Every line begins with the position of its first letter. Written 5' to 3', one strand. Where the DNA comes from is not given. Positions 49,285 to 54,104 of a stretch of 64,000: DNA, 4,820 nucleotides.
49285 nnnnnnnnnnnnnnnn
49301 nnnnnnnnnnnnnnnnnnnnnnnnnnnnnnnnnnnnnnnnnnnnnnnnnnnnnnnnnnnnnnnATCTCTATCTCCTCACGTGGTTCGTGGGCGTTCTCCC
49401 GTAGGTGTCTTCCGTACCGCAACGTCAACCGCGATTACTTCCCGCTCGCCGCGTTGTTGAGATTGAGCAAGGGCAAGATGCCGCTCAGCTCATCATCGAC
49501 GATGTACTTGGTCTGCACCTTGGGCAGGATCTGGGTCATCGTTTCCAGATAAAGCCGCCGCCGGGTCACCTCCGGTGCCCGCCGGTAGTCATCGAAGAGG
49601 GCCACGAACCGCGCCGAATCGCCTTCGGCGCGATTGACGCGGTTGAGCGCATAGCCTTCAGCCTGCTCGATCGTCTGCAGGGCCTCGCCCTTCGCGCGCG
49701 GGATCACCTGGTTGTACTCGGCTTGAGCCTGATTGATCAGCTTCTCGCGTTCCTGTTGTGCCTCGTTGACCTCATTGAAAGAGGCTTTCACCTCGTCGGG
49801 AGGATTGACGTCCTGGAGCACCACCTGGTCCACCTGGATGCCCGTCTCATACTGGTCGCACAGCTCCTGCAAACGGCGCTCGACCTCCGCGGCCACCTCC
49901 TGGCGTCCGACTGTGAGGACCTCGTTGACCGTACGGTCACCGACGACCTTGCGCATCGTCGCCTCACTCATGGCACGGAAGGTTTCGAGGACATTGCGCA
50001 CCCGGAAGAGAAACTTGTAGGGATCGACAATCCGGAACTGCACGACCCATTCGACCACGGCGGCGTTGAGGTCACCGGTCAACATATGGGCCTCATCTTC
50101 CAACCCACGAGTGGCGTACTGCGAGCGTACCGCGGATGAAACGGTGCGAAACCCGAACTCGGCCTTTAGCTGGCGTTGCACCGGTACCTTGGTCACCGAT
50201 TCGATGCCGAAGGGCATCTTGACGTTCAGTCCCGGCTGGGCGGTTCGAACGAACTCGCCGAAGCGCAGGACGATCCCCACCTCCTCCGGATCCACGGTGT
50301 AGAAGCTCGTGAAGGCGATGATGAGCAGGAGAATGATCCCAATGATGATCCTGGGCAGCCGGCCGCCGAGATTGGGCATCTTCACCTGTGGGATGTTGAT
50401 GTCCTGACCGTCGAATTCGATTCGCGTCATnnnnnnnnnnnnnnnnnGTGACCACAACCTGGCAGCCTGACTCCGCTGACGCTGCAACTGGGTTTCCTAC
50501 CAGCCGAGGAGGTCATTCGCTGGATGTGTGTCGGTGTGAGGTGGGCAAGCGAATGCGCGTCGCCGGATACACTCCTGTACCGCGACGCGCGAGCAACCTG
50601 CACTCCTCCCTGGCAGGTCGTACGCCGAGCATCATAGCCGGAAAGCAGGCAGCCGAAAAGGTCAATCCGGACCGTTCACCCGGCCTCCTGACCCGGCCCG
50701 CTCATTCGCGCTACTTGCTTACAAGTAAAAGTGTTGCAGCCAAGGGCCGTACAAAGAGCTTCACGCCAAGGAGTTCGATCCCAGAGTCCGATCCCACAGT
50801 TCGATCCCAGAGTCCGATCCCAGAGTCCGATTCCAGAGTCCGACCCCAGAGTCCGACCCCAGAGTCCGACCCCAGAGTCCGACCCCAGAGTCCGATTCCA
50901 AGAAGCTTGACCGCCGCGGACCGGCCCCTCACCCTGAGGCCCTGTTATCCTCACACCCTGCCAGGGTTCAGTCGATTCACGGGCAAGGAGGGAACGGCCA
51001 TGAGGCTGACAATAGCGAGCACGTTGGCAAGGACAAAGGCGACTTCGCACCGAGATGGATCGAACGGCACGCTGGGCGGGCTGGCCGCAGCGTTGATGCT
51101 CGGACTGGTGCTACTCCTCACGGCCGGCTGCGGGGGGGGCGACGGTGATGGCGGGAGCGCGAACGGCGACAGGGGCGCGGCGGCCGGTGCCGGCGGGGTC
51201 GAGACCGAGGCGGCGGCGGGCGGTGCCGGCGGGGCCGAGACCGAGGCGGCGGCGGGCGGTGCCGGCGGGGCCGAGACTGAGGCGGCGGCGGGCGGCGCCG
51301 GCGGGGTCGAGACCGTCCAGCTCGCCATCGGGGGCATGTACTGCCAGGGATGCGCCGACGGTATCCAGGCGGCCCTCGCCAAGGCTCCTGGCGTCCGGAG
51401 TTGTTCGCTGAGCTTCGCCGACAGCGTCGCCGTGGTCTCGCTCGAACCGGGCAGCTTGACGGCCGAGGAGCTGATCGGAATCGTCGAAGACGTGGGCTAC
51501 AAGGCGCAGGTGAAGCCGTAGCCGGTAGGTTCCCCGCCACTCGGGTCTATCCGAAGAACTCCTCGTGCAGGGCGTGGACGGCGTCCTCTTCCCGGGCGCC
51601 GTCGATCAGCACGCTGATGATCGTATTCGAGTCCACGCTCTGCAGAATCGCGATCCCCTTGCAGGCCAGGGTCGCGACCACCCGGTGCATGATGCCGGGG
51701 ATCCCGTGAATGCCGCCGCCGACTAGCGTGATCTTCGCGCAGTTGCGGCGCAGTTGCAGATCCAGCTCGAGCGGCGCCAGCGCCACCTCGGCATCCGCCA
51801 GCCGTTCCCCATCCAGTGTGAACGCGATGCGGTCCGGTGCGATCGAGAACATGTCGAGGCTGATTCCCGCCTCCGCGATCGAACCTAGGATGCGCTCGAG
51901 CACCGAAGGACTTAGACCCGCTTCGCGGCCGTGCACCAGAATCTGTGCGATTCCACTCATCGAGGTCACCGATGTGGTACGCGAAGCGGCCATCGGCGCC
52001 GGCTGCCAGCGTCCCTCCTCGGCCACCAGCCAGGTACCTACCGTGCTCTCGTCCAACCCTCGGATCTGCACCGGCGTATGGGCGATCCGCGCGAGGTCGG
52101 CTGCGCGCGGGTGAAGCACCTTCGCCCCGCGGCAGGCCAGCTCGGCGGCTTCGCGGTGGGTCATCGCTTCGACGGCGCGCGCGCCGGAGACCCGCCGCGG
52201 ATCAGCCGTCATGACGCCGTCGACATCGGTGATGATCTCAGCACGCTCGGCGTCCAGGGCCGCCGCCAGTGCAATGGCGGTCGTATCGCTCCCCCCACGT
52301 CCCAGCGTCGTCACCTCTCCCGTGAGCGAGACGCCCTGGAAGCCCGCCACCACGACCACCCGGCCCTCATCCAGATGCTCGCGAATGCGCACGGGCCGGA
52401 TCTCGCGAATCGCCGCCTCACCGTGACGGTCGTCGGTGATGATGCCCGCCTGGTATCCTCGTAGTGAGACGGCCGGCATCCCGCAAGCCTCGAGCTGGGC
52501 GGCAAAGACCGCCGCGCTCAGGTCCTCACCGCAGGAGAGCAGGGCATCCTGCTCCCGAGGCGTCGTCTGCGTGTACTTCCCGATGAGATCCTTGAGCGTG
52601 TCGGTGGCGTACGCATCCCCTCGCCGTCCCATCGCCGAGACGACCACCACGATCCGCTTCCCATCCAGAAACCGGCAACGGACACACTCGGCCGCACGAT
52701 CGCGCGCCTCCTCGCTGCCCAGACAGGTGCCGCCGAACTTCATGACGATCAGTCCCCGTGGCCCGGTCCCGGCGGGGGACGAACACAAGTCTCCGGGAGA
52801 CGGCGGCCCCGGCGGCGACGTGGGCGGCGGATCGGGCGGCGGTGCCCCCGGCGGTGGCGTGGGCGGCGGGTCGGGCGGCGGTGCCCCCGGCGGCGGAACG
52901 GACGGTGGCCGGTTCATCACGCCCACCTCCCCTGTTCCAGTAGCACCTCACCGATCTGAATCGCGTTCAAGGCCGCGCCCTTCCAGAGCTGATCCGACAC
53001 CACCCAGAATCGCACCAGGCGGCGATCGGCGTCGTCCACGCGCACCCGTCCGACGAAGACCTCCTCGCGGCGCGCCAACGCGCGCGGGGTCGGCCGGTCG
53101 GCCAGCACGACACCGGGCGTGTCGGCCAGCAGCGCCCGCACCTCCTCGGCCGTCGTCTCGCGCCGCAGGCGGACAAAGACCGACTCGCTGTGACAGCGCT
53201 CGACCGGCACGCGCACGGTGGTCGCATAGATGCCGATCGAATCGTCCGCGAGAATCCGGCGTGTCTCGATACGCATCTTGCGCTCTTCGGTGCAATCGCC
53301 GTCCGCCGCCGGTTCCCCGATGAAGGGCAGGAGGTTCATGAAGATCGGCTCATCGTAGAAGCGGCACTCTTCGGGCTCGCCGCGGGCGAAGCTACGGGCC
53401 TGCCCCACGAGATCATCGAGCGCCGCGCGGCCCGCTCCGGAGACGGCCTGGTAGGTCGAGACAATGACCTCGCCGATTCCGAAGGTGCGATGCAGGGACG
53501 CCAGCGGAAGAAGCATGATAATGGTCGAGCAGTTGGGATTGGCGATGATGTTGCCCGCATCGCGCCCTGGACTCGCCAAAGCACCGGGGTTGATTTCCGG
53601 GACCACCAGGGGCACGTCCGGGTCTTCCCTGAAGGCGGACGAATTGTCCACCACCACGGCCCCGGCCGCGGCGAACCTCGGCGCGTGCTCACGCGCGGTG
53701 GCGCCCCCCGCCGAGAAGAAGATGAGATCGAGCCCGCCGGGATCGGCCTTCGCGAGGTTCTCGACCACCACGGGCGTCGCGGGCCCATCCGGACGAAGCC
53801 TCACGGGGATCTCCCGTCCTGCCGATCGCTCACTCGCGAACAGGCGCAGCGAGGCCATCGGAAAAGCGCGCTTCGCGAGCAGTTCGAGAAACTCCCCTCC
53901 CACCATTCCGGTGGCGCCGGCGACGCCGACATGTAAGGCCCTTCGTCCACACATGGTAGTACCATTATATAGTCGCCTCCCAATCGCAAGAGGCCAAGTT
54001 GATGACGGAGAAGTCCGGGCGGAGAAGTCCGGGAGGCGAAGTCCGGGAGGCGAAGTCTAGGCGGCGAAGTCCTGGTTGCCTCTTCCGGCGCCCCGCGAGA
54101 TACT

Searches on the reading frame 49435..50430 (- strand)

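Call 19: search_protein_families(library=pfam, proteins=[window:49435-50430:-], max_evalue=0.00001)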
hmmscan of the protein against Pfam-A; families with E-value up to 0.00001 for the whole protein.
window:49435-50430:- (331 aa): 1 family
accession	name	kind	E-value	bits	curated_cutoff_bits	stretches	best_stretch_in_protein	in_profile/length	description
PF01145.31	Band_7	-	2e-31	109.8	23.6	1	45-238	2-175/176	SPFH domain / Band 7 family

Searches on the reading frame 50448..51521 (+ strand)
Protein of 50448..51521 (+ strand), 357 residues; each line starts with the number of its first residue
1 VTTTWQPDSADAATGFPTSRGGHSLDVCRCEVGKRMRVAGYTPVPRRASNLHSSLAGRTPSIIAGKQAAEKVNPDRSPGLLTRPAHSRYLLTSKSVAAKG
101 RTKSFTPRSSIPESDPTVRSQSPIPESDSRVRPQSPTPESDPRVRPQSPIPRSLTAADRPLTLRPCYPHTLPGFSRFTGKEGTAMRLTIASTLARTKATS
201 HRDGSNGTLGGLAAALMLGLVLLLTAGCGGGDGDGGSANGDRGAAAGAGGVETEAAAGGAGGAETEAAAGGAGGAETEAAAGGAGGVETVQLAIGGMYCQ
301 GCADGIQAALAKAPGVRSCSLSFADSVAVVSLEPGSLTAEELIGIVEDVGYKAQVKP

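Call 16: search_protein_families(library=pfam, proteins=[window:50448-51521:+], max_evalue=0.00001)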
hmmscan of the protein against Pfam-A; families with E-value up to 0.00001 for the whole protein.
window:50448-51521:+ (357 aa): 1 family
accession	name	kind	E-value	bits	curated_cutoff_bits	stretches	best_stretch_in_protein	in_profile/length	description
PF00403.32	HMA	-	4e-11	43.6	24.8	1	292-352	2-62/62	Heavy-metal-associated domain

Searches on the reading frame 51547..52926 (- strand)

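Call 16: search_protein_families(library=pfam, proteins=[window:51547-52926:-], max_evalue=0.00001)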
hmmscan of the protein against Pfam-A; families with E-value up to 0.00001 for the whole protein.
window:51547-52926:- (459 aa): 3 families
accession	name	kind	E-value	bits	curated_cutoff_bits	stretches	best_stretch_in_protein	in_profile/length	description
PF00696.33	AA_kinase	-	3.3e-49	168.2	24.9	1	59-289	2-233/234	Amino acid kinase family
PF13840.12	ACT_7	-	5.6e-15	55.4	27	1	393-455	3-65/65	ACT domain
PF22468.2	ACT_9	-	7.9e-15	54.8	27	1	399-457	1-61/61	ACT domain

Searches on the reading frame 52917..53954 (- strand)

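Call 16: search_protein_families(library=pfam, proteins=[window:52917-53954:-], max_evalue=0.00001)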
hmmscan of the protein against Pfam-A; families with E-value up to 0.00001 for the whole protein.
window:52917-53954:- (345 aa): 2 families
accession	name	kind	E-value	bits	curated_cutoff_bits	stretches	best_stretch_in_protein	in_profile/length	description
PF02774.23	Semialdhyde_dhC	-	2.1e-41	142.5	26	1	151-325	1-184/184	Semialdehyde dehydrogenase, dimerisation domain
PF01118.30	Semialdhyde_dh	-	1.7e-31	109.6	26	1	9-127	2-119/121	Semialdehyde dehydrogenase, NAD binding domain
